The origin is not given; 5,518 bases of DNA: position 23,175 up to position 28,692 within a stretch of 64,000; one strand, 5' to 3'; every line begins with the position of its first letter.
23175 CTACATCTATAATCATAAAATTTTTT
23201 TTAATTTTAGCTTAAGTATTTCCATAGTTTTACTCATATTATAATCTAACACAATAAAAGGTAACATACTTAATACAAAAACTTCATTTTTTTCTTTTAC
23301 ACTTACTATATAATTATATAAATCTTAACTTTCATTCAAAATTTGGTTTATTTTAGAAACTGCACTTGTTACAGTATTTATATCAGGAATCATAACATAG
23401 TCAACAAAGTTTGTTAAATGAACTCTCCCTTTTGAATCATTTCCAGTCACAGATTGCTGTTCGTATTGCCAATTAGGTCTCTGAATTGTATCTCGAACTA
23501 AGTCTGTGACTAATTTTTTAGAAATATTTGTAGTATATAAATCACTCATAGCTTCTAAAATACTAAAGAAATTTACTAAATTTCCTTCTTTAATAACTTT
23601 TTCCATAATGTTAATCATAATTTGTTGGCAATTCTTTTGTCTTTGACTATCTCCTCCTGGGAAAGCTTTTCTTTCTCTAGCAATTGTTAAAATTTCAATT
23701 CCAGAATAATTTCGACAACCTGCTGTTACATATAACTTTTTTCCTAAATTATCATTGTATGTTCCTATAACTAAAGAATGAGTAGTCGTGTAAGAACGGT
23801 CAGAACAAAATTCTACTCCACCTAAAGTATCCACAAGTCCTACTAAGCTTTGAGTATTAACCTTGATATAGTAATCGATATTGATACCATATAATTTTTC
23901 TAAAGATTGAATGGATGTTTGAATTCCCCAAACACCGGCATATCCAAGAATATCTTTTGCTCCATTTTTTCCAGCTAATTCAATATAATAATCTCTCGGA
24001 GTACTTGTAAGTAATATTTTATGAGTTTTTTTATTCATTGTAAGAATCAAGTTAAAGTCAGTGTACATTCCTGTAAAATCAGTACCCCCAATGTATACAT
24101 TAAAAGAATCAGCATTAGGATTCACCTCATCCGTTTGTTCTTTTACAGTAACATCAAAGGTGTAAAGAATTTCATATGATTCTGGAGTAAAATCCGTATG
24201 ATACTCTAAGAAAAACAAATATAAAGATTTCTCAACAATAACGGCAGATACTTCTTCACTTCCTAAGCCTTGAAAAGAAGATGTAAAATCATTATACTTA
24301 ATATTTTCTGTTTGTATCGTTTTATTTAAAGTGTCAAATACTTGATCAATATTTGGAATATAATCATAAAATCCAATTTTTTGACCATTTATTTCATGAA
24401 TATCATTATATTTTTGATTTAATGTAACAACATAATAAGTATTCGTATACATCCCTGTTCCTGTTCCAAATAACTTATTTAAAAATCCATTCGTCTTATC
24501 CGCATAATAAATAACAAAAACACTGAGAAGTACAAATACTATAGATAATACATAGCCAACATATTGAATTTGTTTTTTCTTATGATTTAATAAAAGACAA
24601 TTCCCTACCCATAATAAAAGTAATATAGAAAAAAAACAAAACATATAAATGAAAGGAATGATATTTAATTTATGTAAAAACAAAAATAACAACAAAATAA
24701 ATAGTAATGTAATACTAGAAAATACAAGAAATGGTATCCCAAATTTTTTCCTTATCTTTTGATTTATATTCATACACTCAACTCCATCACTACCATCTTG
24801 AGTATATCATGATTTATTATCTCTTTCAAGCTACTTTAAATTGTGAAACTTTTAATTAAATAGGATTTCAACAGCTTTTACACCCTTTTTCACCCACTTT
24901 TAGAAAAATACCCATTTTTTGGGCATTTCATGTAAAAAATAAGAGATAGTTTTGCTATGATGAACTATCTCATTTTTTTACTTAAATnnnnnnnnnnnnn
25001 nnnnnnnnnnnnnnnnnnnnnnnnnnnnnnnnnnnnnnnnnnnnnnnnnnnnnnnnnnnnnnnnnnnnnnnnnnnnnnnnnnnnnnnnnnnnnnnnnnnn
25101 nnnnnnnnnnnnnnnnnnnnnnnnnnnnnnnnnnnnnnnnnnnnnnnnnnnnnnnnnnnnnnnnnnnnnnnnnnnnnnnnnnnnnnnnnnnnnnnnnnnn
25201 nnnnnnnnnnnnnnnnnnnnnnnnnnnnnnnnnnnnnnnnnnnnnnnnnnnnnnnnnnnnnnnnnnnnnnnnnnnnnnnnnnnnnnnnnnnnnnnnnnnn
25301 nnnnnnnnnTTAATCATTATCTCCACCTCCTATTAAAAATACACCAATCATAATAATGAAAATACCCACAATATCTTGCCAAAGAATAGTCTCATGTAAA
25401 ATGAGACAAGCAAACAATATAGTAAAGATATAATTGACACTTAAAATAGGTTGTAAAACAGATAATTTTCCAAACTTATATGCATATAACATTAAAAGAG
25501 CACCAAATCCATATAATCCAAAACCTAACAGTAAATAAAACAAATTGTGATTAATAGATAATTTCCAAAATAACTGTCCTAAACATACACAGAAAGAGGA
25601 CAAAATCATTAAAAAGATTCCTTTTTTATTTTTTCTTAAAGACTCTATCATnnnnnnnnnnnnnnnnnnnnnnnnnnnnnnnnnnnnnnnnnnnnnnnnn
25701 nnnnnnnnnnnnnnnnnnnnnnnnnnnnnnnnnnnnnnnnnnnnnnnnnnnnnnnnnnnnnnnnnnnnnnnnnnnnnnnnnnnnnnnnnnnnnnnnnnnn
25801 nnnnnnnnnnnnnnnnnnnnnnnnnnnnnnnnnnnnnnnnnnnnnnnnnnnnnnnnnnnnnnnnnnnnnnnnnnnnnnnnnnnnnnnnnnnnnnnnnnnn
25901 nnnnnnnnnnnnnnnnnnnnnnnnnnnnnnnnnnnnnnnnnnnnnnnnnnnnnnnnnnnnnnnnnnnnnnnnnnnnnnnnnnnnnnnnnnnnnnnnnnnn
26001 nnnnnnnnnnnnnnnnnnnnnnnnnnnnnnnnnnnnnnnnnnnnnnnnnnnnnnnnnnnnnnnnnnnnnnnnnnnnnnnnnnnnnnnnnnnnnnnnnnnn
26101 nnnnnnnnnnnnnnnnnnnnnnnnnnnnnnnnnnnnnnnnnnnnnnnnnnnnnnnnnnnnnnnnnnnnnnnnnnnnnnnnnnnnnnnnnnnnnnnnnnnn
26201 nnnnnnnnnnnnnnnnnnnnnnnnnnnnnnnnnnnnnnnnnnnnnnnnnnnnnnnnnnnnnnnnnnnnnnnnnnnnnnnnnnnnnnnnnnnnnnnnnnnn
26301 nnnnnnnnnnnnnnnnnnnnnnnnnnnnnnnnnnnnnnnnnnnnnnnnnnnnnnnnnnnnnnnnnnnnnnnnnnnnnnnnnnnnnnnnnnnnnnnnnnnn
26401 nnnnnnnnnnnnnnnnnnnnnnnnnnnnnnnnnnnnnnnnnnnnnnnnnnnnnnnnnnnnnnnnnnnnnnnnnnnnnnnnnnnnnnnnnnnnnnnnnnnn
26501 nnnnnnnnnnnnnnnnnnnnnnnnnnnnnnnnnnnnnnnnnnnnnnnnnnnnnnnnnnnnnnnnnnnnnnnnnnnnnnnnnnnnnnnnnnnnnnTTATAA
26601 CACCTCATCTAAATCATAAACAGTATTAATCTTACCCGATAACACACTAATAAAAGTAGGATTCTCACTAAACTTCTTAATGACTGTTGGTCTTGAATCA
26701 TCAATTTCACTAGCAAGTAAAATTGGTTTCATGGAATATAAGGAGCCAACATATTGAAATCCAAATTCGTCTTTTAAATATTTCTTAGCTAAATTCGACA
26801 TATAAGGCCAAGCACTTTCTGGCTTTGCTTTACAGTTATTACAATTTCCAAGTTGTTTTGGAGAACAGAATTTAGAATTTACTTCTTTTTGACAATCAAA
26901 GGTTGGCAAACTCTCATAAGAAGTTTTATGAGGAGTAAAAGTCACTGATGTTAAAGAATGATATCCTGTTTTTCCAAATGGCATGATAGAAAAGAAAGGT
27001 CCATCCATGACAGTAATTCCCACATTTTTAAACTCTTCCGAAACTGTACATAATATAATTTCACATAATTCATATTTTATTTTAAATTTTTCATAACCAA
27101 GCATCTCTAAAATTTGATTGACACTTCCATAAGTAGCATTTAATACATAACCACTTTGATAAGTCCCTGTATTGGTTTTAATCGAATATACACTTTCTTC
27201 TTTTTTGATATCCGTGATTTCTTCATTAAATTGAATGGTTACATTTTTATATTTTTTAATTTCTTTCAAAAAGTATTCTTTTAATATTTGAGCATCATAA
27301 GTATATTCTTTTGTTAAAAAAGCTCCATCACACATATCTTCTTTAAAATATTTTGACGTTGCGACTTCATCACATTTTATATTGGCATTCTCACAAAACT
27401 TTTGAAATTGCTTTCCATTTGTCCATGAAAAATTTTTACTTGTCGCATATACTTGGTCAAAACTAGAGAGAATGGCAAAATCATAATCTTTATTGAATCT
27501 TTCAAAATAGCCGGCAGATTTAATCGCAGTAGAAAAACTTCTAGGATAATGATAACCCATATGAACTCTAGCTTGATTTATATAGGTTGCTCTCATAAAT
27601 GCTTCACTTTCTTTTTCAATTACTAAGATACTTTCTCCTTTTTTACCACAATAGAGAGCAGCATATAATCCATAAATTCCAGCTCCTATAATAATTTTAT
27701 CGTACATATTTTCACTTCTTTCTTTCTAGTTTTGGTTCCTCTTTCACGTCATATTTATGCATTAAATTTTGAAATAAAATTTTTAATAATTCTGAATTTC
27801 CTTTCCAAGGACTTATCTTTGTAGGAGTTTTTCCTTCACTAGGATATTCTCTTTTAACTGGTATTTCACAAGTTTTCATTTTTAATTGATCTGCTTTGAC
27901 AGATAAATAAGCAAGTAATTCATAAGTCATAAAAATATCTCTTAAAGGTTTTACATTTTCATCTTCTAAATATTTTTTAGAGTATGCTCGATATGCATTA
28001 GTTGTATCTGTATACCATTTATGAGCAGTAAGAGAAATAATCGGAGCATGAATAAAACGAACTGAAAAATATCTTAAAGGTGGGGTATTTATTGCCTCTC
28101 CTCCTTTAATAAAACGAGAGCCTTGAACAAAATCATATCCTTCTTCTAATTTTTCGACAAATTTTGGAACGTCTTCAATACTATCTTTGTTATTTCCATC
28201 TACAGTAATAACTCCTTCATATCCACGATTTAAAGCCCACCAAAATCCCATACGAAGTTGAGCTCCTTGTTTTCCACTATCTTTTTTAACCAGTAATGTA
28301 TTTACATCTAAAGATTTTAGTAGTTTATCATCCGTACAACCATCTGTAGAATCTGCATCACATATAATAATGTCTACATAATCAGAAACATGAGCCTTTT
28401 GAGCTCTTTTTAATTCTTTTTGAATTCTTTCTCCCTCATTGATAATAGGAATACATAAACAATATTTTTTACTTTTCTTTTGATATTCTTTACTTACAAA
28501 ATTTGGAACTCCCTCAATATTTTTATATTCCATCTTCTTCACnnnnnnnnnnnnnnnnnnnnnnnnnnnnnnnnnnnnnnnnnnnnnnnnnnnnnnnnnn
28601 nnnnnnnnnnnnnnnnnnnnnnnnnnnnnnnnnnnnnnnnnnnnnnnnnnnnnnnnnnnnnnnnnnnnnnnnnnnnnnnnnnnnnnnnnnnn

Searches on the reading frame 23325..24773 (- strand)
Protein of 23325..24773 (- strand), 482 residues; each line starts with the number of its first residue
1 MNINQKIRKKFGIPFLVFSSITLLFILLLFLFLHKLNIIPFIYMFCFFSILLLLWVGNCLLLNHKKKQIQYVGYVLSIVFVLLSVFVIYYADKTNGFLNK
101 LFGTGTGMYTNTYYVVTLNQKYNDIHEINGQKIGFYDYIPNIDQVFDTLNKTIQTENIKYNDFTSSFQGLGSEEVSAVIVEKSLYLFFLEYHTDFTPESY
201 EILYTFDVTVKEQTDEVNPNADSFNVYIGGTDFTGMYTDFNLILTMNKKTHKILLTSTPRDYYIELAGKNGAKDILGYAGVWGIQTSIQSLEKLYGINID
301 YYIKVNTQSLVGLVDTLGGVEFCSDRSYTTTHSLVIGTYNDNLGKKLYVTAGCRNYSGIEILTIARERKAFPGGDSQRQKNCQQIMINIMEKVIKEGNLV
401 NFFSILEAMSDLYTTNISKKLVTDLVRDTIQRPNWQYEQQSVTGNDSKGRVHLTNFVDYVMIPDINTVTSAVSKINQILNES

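Call 46: search_protein_families(library=pfam, proteins=[window:23325-24773:-], max_evalue=0.001)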
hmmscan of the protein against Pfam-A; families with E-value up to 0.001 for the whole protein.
window:23325-24773:- (482 aa): 2 families
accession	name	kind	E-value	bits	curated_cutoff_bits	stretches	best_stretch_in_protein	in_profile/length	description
PF03816.19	LytR_cpsA_psr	-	8.2e-28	97.9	24.6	1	238-393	2-148/150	LytR_cpsA_psr family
PF16933.10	PelG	-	0.00018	21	29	1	6-123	99-214/452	Putative exopolysaccharide Exporter (EPS-E)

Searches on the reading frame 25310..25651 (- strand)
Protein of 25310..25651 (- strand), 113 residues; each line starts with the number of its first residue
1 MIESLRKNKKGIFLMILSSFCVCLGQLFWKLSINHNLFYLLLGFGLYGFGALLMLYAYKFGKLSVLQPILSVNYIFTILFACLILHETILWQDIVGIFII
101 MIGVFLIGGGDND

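Call 46: search_protein_families(library=pfam, proteins=[window:25310-25651:-], max_evalue=0.001)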
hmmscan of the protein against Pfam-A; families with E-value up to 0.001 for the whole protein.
window:25310-25651:- (113 aa): 1 family
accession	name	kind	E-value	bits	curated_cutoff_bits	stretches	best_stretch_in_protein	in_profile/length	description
PF00892.27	EamA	-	2.4e-10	41.3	28.2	1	15-107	37-133/135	EamA-like transporter family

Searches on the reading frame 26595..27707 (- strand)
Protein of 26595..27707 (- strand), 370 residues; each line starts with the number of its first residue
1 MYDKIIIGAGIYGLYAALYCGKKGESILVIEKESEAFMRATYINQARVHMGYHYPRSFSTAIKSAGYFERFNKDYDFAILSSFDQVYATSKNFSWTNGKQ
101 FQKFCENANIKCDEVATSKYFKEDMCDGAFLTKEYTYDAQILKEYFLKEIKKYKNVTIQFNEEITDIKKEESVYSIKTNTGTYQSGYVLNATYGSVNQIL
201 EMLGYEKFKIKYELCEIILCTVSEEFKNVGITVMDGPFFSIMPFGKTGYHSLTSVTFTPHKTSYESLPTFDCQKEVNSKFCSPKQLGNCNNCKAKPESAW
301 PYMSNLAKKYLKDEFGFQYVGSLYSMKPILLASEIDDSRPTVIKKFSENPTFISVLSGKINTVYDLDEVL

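Call 46: search_protein_families(library=pfam, proteins=[window:26595-27707:-], max_evalue=0.001)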
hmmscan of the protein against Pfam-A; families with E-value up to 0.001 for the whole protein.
window:26595-27707:- (370 aa): 7 families
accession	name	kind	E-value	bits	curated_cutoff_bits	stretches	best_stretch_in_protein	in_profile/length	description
PF01266.30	DAO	-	2.4e-13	50.8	27.9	1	5-205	3-215/353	FAD dependent oxidoreductase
PF13738.12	Pyr_redox_3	-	1.9e-10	40.9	30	1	139-192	80-132/305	Pyridine nucleotide-disulphide oxidoreductase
PF13450.12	NAD_binding_8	-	2.1e-07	31.6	21.9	1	6-56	1-47/68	NAD(P)-binding Rossmann-like domain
PF03486.20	HI0933_like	-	2.9e-07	30.6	50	0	3-35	2-34/244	HI0933-like protein Rossmann domain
PF07992.20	Pyr_redox_2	-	3.1e-06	27.3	26.1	1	3-205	2-119/291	Pyridine nucleotide-disulphide oxidoreductase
PF12831.13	FAD_oxidored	-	2.2e-05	24.4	27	0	5-33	3-31/416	FAD dependent oxidoreductase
PF00890.30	FAD_binding_2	-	0.00073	19.3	20.4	0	3-35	1-33/414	FAD binding domain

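Call 71: find_encoding_contigs(protein=window:26595-27707:-, flank=2500, max_places=10)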
Protein window:26595-27707:- (370 aa): 5 contigs read that carry it; 3 places shown.
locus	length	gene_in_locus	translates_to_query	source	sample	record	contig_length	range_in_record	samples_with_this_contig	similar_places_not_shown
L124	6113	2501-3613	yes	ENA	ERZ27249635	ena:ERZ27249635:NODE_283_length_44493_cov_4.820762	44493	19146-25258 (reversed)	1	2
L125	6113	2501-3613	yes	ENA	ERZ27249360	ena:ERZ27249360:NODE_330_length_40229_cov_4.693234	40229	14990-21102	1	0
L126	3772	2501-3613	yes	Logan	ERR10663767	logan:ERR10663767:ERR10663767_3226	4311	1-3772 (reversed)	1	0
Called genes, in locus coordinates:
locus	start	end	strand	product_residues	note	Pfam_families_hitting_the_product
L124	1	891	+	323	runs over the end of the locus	PF01370:Epimerase (faint), PF04321:RmlD_sub_bind (weak)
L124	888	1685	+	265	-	PF01261:AP_endonuc_2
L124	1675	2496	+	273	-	PF00535:Glycos_transf_2 (weak)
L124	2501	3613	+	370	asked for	PF01266:DAO, PF03486:HI0933_like (faint), PF07992:Pyr_redox_2 (faint), PF12831:FAD_oxidored (faint), PF13450:NAD_binding_8 (weak), PF13738:Pyr_redox_3 (weak)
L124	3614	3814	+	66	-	PF00535:Glycos_transf_2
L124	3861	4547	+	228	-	-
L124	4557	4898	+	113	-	PF00892:EamA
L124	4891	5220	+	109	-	PF00892:EamA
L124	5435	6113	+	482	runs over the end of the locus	PF03816:LytR_cpsA_psr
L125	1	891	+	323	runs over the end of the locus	PF01370:Epimerase (faint), PF04321:RmlD_sub_bind (weak)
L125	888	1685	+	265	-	PF01261:AP_endonuc_2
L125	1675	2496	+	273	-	PF00535:Glycos_transf_2 (weak)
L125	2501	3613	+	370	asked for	PF01266:DAO, PF03486:HI0933_like (faint), PF07992:Pyr_redox_2 (faint), PF12831:FAD_oxidored (faint), PF13450:NAD_binding_8 (weak), PF13738:Pyr_redox_3 (weak)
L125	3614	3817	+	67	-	PF00535:Glycos_transf_2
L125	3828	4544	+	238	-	-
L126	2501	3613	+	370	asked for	PF01266:DAO, PF03486:HI0933_like (faint), PF07992:Pyr_redox_2 (faint), PF12831:FAD_oxidored (faint), PF13450:NAD_binding_8 (weak), PF13738:Pyr_redox_3 (weak)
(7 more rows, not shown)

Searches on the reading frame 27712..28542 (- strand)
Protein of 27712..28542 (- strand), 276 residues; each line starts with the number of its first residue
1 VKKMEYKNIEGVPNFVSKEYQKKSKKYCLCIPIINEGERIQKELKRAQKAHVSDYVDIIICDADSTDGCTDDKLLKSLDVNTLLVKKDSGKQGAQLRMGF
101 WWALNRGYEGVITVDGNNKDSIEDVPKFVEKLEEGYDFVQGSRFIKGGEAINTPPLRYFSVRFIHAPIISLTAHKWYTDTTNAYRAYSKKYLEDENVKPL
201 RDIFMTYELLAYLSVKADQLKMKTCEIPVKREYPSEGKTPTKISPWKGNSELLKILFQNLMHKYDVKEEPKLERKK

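Call 46: search_protein_families(library=pfam, proteins=[window:27712-28542:-], max_evalue=0.001)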
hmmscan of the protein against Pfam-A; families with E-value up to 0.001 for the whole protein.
window:27712-28542:- (276 aa): 1 family
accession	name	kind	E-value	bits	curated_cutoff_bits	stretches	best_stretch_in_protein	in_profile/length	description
PF00535.33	Glycos_transf_2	-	1.7e-06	28.5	23.3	1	29-193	2-165/168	Glycosyl transferase family 2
